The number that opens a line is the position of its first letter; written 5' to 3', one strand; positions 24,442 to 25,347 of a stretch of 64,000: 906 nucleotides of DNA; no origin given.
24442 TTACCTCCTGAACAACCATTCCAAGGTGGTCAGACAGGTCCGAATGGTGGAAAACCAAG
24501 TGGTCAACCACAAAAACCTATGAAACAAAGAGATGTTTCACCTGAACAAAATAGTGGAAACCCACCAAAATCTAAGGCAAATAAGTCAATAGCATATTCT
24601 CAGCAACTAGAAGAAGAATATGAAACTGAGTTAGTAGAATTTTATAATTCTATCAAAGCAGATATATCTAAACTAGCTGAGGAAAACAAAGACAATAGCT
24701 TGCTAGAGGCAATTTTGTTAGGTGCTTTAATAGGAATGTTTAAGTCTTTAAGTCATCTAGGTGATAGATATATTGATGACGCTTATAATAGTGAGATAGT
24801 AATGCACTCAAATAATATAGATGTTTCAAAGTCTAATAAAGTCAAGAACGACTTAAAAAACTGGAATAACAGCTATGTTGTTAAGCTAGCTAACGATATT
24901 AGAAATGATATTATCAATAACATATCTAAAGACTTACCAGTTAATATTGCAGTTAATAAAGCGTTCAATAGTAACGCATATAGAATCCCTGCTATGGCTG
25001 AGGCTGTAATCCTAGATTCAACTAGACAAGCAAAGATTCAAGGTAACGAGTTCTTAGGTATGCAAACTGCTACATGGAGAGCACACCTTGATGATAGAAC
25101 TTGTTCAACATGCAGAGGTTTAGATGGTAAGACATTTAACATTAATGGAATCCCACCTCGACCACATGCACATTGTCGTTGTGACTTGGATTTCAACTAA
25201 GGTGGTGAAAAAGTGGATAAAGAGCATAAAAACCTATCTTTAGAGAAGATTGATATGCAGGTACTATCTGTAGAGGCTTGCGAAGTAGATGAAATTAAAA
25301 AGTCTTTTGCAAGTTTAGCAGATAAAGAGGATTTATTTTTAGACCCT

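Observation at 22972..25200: Portal protein naturally fused to the Mu-F/SPP1-gp7-like head morphogenesis domain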

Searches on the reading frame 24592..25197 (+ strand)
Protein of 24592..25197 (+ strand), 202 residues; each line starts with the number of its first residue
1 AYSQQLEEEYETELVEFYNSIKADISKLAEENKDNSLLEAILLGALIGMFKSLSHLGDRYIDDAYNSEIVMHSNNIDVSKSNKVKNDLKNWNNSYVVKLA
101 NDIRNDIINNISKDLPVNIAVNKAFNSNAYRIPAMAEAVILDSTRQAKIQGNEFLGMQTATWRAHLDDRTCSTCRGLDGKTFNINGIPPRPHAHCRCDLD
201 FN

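Call 11: search_dna_similar(query=window:24682-25197:+, collection=phages, mode=protein, max_rows=40, max_evalue=0.001)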
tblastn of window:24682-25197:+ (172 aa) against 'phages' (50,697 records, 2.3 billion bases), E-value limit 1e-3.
Records with a match: 34; places in all: 34; records where one place covers at least 80% of the query: 0.
Best place of each record, by identity: <60% 34.
By first word of the organism name: Clostridium 30; Bacillus 2; Stenotrophomonas 2.
By host as written in the record: Clostridium sporogenes ATCC-15579 29; Stenotrophomonas maltophilia D1585 2; Bacillus cereus 1; Bacillus thuringiensis 1; Clostridium butyricum BSC452 1.
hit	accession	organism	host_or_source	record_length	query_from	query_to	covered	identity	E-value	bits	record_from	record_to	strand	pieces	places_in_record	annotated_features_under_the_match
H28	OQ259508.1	Bacillus phage BC-6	Bacillus cereus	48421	90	169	47%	34.6%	8e-5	47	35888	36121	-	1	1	head morphologies protein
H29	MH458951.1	Bacillus phage vB_BthS_BMBphi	Bacillus thuringiensis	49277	90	169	47%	34.6%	8e-5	47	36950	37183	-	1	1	head morphologies protein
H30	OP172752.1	Clostridium phage CB452P1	Clostridium butyricum BSC452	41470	108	169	36%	37.3%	5e-4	45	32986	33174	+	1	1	hypothetical protein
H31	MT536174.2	Stenotrophomonas phage vB_SmaS-AXL_3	Stenotrophomonas maltophilia D1585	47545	132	167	21%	55.6%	7e-4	45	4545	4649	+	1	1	head morphogenesis protein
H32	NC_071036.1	Stenotrophomonas phage vB_SmaS-AXL_3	Stenotrophomonas maltophilia D1585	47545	132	167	21%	55.6%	7e-4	45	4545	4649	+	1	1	minor head protein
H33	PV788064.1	Clostridium phage CS04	Clostridium sporogenes ATCC-15579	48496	128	169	24%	44.2%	7e-5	48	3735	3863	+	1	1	head morphogenesis protein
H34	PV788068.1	Clostridium phage CS11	Clostridium sporogenes ATCC-15579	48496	128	169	24%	44.2%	7e-5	48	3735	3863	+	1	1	head morphogenesis protein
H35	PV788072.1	Clostridium phage CS16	Clostridium sporogenes ATCC-15579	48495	128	169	24%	44.2%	7e-5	48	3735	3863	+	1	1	head morphogenesis protein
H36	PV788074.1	Clostridium phage CS20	Clostridium sporogenes ATCC-15579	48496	128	169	24%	44.2%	7e-5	48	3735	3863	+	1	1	head morphogenesis protein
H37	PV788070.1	Clostridium phage CS13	Clostridium sporogenes ATCC-15579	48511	128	169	24%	44.2%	7e-5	48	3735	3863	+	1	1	head morphogenesis protein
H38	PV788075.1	Clostridium phage CS21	Clostridium sporogenes ATCC-15579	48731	128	169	24%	44.2%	7e-5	48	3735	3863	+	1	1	head morphogenesis protein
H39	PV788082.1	Clostridium phage CS31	Clostridium sporogenes ATCC-15579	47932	128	169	24%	44.2%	8e-5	47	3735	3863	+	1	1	head morphogenesis protein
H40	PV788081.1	Clostridium phage CS30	Clostridium sporogenes ATCC-15579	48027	128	169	24%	44.2%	8e-5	47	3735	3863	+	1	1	head morphogenesis protein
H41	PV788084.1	Clostridium phage CS33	Clostridium sporogenes ATCC-15579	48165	128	169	24%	44.2%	8e-5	47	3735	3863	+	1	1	head morphogenesis protein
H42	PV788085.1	Clostridium phage CS35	Clostridium sporogenes ATCC-15579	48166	128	169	24%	44.2%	8e-5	47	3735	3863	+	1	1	head morphogenesis protein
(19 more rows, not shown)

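Call 32: search_protein_families(library=pfam, proteins=[window:24592-25197:+], max_evalue=10)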
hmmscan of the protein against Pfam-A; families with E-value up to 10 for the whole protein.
window:24592-25197:+ (202 aa): 1 family
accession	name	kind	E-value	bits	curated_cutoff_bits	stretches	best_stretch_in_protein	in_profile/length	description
PF04233.19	Phage_Mu_F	-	1e-07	33.1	29.6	1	140-199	47-111/112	Phage Mu protein F like protein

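Call 37: search_solved_structures(query=A2, max_evalue=10, show_alignments=2)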
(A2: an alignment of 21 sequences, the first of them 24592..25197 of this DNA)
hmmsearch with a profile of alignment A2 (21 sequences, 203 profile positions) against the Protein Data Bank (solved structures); distinct sequences matched with E-value up to 10: 12.
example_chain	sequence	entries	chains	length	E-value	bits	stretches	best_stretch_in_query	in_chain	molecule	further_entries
8cws_A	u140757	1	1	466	0.077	16.2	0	12-73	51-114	F4132-2 Chain A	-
8cwy_A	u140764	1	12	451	0.087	16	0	12-78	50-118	T32-15-1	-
5cwb_A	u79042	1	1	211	0.14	15.4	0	15-81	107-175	Designed helical repeat protein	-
3htk_C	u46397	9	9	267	0.47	13.6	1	11-97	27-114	E3 SUMO-protein ligase MMS21 | MMS21 isoform 1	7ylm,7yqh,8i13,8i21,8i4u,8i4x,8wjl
8i4v_C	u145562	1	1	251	0.49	13.6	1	11-97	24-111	E3 SUMO-protein ligase MMS21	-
7qcd_C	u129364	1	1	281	0.53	13.4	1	11-97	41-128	E3 SUMO-protein ligase MMS21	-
7mwr_B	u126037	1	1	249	0.71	13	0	15-64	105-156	LHD101B4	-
5l7z_A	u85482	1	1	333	1.2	12.3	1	27-135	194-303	Maternal protein exuperantia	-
2p4w_A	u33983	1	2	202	1.2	12.3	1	12-68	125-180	Transcriptional regulatory protein arsR family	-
7mex_A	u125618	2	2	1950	2.1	11.5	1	71-150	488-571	E3 ubiquitin-protein ligase UBR1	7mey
1rp3_A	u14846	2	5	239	3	11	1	38-134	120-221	RNA polymerase sigma factor SIGMA-28 (FliA) | RNA polymerase sigma factor FliA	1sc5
8fjg_A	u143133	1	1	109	7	9.8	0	15-82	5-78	H12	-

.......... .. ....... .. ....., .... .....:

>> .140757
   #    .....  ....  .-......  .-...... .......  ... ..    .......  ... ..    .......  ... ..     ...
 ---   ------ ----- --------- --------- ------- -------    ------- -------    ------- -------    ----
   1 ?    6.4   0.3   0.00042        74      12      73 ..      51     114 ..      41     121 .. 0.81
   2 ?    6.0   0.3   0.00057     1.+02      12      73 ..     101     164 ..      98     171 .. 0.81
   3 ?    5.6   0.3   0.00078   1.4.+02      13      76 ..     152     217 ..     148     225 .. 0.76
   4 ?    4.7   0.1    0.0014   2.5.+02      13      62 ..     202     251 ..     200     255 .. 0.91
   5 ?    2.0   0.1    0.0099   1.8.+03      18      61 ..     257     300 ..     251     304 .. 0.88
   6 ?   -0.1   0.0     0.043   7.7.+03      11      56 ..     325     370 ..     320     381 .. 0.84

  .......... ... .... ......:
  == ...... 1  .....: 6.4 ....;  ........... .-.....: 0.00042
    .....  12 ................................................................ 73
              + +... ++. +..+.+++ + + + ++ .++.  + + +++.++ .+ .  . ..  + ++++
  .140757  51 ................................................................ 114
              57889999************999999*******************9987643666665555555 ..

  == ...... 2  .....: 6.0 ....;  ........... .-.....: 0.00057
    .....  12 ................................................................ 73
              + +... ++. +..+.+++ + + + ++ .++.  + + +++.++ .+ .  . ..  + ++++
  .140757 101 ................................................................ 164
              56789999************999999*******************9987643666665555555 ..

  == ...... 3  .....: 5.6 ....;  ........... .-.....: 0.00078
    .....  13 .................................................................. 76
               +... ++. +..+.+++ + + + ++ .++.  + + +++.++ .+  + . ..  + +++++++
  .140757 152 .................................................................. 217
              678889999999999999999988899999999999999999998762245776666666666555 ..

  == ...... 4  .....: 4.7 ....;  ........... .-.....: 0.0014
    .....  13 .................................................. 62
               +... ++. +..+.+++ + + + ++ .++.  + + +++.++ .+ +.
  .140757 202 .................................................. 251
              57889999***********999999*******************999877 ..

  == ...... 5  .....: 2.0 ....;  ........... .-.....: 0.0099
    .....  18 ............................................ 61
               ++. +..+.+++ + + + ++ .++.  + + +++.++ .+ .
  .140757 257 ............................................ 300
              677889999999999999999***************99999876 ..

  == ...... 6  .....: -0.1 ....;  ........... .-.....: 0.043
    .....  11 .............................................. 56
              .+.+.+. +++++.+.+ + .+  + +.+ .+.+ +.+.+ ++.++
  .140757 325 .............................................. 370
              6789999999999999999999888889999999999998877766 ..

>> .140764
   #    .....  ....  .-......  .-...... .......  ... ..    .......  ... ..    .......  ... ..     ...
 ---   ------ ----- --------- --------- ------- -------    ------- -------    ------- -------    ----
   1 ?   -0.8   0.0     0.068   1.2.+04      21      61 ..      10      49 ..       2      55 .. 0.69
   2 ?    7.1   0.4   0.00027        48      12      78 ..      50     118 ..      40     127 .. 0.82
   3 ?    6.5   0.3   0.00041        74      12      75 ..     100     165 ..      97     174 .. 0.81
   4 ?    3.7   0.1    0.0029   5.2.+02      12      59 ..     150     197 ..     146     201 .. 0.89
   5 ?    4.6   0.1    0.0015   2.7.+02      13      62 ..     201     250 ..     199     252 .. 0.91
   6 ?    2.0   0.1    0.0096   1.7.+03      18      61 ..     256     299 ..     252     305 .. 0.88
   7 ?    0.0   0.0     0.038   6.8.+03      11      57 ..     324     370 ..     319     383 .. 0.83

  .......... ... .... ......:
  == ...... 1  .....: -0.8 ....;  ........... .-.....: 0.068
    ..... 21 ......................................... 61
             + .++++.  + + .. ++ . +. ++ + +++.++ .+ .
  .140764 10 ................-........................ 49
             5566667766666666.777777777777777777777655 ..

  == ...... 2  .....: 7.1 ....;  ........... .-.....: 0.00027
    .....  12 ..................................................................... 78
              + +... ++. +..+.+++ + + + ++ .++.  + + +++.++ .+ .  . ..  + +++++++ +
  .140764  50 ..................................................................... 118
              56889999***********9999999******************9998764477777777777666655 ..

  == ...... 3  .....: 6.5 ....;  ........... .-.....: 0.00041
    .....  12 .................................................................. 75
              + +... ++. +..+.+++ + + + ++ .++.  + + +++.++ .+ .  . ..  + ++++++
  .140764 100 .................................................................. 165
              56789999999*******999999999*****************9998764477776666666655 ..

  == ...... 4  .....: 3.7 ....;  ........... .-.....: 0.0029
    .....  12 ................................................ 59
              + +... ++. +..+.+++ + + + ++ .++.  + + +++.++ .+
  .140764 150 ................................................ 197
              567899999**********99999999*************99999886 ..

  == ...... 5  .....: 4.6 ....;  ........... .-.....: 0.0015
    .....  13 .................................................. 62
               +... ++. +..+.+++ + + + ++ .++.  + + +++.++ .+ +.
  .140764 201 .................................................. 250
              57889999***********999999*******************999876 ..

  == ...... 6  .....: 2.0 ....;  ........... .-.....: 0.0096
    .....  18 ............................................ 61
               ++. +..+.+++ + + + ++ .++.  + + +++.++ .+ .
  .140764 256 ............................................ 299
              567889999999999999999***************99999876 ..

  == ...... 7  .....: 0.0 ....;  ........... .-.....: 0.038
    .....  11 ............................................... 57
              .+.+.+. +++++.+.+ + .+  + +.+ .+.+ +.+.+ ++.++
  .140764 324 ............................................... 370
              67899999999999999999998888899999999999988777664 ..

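Call 38: find_homologous_proteins(query=A2, max_evalue=0.001)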
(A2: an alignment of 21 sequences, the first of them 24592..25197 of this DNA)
Query A2 (21 sequences) (202 aa, profile of the alignment): 2 proteins with E <= 0.001 among 2635 candidates.
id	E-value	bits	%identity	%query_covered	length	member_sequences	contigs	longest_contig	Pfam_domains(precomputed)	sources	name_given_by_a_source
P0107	3.5e-71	257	67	100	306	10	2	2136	PF04233.20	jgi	jgi:hypothetical protein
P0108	1.0e-60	223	79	76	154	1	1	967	PF04233.20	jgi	jgi:hypothetical protein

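Call 40: get_annotated_region(hit=H33, flank=3500)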
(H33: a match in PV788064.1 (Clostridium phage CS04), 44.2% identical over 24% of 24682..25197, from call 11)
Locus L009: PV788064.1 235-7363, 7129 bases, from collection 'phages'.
description: Clostridium phage CS04, complete genome.
organism: Clostridium phage CS04 (NCBI taxid 3446647)
taxonomy: Viruses
host: Clostridium sporogenes ATCC-15579; source: sewage; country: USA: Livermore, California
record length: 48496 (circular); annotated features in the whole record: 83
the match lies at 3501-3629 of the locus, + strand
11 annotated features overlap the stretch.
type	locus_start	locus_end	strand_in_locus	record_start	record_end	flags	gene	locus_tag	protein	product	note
CDS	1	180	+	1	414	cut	-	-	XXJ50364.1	terminase small subunit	-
CDS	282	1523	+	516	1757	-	-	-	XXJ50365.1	terminase large subunit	-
CDS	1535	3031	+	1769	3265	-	-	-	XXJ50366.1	portal protein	-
CDS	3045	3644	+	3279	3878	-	-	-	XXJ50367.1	head morphogenesis protein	-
CDS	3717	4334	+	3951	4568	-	-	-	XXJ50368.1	head scaffolding protein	-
CDS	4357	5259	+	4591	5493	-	-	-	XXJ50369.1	major head protein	-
CDS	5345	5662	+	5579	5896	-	-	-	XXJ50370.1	head-tail adaptor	-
CDS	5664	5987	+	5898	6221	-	-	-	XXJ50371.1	hypothetical protein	-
CDS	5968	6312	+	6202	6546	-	-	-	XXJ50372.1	hypothetical protein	-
CDS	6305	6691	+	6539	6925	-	-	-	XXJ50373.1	tail terminator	-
CDS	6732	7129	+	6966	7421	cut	-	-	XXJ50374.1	major tail protein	-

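Call 41: get_annotated_region(hit=H28, flank=3500)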
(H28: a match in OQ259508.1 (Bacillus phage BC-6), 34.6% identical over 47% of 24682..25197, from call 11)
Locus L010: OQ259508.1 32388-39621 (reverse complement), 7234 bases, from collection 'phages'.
description: Bacillus phage BC-6, complete genome.
organism: Bacillus phage BC-6 (NCBI taxid 3028153)
taxonomy: Viruses; Duplodnaviria; Heunggongvirae; Uroviricota; Caudoviricetes
host: Bacillus cereus; source: sewage; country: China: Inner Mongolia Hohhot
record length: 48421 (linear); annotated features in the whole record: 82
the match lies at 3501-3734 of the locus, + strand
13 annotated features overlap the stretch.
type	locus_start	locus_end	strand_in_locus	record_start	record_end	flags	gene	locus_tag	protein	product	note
CDS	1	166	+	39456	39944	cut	-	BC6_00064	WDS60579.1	hypothetical protein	-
CDS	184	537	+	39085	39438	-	-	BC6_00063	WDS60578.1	terminase large subunit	-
CDS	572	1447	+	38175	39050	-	-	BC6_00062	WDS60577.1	terminase large subunit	-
CDS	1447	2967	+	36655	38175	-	-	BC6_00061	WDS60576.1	hypothetical protein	-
CDS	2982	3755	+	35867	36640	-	-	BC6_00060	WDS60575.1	head morphologies protein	-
CDS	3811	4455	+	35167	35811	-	-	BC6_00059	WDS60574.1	hypothetical protein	-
CDS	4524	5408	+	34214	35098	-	-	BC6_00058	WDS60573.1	major head protein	-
CDS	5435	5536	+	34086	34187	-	-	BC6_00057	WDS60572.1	hypothetical protein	-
CDS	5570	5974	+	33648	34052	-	-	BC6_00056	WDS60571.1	hypothetical protein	-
CDS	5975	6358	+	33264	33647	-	-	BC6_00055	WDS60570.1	hypothetical protein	-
CDS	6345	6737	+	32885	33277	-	-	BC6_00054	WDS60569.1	hypothetical protein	-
CDS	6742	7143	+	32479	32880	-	-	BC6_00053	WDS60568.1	hypothetical protein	-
CDS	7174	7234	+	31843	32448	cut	-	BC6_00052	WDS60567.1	hypothetical protein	-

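Call 42: get_annotated_region(hit=H30, flank=3500)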
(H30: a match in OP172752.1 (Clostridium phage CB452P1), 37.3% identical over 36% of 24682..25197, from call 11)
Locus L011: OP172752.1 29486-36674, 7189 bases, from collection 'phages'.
description: Clostridium phage CB452P1, partial genome.
organism: Clostridium phage CB452P1 (NCBI taxid 2968621)
taxonomy: Viruses; Duplodnaviria; Heunggongvirae; Uroviricota; Caudoviricetes
host: Clostridium butyricum BSC452; source: municipal sewage; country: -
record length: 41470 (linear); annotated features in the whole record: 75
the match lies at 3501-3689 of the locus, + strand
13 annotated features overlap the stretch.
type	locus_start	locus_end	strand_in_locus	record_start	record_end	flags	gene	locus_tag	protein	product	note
CDS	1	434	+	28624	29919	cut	-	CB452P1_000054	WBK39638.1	terminase large subunit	-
CDS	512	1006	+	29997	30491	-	-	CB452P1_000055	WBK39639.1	hypothetical protein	-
CDS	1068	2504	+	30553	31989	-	-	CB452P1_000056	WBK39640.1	hypothetical protein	-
CDS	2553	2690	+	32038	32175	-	-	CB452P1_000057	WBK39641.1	hypothetical protein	-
CDS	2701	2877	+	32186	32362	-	-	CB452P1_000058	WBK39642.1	hypothetical protein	-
CDS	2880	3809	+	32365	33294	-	-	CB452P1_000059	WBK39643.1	hypothetical protein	-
CDS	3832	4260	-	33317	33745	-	-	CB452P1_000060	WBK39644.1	hypothetical protein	-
CDS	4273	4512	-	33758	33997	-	-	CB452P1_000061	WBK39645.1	hypothetical protein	-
CDS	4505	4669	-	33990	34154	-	-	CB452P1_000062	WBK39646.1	hypothetical protein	-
CDS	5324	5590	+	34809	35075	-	-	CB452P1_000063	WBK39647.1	hypothetical protein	-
CDS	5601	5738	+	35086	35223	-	-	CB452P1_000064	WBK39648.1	hypothetical protein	Phage protein (ACLAME 969)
CDS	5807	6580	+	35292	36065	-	-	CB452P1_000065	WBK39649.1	capsid and scaffold protein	-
CDS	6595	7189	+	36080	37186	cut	-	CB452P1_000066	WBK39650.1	hypothetical protein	-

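Call 54: search_protein_representatives(alignment_id=A2)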
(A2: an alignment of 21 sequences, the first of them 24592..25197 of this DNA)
Query: 21 sequences, 203 profile positions. Proteins with E-value up to 0.001 (for the whole library): 9066; up to 1e-10: 672; up to 1e-30: 12. The best 150 are listed.
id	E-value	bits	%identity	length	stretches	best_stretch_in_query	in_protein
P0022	1.3e-69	250.6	-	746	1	1-203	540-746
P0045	2.9e-60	220.1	-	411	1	6-202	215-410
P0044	8.2e-59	215.3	-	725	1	2-202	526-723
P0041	1.0e-53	198.7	-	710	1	3-202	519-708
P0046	1.2e-52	195.2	-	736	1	2-202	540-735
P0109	1.3e-46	175.5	-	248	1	1-203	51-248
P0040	1.5e-46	175.2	-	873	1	2-202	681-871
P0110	2.7e-42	161.4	-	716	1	4-202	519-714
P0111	3.1e-38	148.1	-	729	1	8-202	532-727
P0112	4.6e-37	144.3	-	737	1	3-202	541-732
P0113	2.0e-36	142.3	-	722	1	5-202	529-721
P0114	2.5e-36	141.9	-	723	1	2-202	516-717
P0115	2.3e-27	112.6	-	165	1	42-202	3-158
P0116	1.3e-26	110.2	-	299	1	4-202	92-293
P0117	1.1e-24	103.9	-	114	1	90-202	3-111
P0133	2.2e-17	80.0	-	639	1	4-200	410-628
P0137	5.7e-17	78.7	-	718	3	131-201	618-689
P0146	2.2e-16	76.8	-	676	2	131-201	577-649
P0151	3.2e-16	76.3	-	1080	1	14-201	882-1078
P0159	6.8e-16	75.2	-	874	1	60-200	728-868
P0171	2.1e-15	73.6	-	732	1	98-201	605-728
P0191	8.2e-15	71.7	-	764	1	100-199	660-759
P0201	1.6e-14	70.7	-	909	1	5-199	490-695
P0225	4.1e-14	69.4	-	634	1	83-200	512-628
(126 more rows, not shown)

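Call 57: search_protein_families(library=pfam, proteins=[P0133, P0137, P0146, P0151, P0159, P0171, P0191, P0201, P0225], max_evalue=0.001)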
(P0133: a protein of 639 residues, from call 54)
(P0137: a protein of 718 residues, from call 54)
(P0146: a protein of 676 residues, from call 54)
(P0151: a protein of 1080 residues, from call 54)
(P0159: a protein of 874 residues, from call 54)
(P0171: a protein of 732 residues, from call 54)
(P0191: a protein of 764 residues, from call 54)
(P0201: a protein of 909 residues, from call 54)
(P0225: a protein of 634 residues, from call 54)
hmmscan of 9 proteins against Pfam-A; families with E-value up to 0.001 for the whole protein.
P0133 (639 aa): 2 families
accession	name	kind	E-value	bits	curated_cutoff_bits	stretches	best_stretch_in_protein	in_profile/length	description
PF04860.17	Phage_portal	-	3.5e-81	273.3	39.1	1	43-372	1-321/321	Phage portal protein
PF04233.19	Phage_Mu_F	-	9.4e-18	65.4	29.6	1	524-628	2-111/112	Phage Mu protein F like protein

P0137 (718 aa): 4 families
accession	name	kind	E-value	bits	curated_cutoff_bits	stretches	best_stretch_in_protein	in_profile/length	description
PF06074.18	Portal_Mu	-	1.4e-15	57.9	23.9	1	78-409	21-335/336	Portal protein of Mu bacteriophage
PF04860.17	Phage_portal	-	1.6e-15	57.6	39.1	1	89-397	31-314/321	Phage portal protein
PF04233.19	Phage_Mu_F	-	1e-06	29.9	29.6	1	555-688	3-111/112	Phage Mu protein F like protein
PF06381.16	Phage_portal_3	-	0.00018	20.8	33.8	0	60-390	3-353/357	Phage portal protein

P0146 (676 aa): 3 families
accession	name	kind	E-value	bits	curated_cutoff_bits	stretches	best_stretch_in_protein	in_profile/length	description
PF06074.18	Portal_Mu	-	2.2e-13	50.7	23.9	1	49-376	22-333/336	Portal protein of Mu bacteriophage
PF04860.17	Phage_portal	-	2.3e-11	43.9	39.1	1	70-364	38-312/321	Phage portal protein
PF04233.19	Phage_Mu_F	-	3.8e-09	37.7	29.6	1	513-648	2-111/112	Phage Mu protein F like protein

P0151 (1080 aa): 3 families
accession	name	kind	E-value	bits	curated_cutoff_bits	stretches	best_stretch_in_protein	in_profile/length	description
PF14528.11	LAGLIDADG_3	-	2.8e-08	34.3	22.5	1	595-653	10-64/82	LAGLIDADG-like domain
PF04233.19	Phage_Mu_F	-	7.8e-08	33.5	29.6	1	994-1077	21-111/112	Phage Mu protein F like protein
PF05204.19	Hom_end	-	0.00057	20.4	21.1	0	577-682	3-104/110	Homing endonuclease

P0159 (874 aa): 2 families
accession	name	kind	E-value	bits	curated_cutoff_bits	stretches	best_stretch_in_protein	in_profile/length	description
PF04860.17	Phage_portal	-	4.7e-24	85.6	39.1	1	103-332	93-318/321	Phage portal protein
PF04233.19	Phage_Mu_F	-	4.4e-17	63.3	29.6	1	768-868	2-111/112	Phage Mu protein F like protein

P0171 (732 aa): 2 families
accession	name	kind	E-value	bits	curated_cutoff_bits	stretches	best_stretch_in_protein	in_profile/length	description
PF04233.19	Phage_Mu_F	-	2.3e-18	67.4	29.6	1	624-727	1-111/112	Phage Mu protein F like protein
PF07230.16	Portal_T4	-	3.1e-10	39.8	22.9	1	116-279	51-219/433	Bacteriophage T4-like portal protein (Gp20)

P0191 (764 aa): 2 families
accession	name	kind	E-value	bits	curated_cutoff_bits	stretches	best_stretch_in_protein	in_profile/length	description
PF04233.19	Phage_Mu_F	-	2.6e-13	51.1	29.6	1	660-760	3-111/112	Phage Mu protein F like protein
PF07230.16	Portal_T4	-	3.2e-09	36.5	22.9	1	86-324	38-313/433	Bacteriophage T4-like portal protein (Gp20)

P0201 (909 aa): 1 family
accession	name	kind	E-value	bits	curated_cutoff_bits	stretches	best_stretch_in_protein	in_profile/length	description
PF04233.19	Phage_Mu_F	-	8.8e-16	59.1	29.6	1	596-695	2-110/112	Phage Mu protein F like protein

P0225 (634 aa): 2 families
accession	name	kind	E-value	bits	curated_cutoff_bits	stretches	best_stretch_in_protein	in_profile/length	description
PF04860.17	Phage_portal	-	1.5e-67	228.5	39.1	1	47-370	4-321/321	Phage portal protein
PF04233.19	Phage_Mu_F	-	3.1e-15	57.3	29.6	1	528-629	2-112/112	Phage Mu protein F like protein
